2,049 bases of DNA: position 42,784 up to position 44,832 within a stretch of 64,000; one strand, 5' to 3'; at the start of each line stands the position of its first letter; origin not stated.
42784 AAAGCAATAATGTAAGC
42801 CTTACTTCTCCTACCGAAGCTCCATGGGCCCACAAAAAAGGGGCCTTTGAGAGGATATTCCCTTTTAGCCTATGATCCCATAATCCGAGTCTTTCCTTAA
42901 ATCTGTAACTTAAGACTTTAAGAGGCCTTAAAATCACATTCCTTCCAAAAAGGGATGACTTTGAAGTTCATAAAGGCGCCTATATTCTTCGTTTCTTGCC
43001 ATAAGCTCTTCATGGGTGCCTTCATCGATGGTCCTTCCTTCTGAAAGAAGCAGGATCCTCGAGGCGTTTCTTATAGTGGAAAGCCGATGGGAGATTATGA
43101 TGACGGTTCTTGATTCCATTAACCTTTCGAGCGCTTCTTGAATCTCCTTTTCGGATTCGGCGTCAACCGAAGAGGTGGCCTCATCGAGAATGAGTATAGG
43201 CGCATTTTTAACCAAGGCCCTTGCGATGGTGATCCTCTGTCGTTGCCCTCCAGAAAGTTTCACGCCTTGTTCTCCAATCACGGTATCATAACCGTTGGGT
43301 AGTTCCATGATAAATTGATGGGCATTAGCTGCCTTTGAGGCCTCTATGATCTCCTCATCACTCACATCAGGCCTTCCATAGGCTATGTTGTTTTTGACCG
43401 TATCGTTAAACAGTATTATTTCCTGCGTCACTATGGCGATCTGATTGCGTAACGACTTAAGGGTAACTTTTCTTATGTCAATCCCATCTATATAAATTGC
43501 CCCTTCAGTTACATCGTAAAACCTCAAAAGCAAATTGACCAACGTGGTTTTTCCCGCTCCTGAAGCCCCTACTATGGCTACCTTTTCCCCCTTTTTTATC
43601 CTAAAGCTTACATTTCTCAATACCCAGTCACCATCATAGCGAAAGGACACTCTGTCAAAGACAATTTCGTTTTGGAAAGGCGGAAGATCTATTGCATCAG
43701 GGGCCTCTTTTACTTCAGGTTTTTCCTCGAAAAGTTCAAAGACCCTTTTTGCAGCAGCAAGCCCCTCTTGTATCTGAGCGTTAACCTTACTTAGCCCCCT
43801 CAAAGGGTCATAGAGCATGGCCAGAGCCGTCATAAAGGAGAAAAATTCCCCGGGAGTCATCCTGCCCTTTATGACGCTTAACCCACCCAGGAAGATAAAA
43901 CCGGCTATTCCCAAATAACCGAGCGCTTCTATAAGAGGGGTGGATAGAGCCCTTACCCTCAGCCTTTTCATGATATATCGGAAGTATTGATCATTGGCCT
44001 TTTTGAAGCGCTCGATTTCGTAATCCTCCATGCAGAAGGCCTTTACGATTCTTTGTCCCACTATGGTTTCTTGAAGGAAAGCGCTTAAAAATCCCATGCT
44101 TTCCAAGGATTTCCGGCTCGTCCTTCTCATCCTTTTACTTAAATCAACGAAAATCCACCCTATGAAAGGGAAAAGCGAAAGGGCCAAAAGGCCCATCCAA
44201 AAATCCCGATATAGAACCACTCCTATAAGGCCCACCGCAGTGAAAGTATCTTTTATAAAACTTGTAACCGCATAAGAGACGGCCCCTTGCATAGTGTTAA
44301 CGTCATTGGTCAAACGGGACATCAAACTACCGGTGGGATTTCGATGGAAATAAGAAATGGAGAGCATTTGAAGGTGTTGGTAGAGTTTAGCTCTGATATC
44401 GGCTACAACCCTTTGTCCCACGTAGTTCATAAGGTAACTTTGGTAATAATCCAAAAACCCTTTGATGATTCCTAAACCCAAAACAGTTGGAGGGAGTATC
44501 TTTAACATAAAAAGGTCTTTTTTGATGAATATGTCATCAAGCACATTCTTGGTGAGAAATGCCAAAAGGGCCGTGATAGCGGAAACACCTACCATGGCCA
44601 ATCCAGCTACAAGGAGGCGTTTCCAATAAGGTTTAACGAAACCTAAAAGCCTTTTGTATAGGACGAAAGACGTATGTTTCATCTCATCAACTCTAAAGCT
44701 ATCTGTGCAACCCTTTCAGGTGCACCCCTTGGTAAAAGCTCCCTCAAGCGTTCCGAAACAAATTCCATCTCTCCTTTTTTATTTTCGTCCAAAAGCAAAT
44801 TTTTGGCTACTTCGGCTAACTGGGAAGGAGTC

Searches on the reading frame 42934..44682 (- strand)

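Call 64: search_protein_families(library=pfam, proteins=[window:42934-44682:-], max_evalue=0.00001)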
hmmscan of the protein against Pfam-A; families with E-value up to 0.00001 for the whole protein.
window:42934-44682:- (582 aa): 3 families
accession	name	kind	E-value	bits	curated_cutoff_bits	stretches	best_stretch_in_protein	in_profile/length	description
PF00664.28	ABC_membrane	-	6.9e-57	193.6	28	1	24-293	2-273/274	ABC transporter transmembrane region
PF00005.33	ABC_tran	-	1.3e-35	123.4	25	1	355-504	1-137/137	ABC transporter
PF02463.25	SMC_N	-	3.3e-08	33.7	40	1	392-545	107-210/220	RecF/RecN/SMC N terminal domain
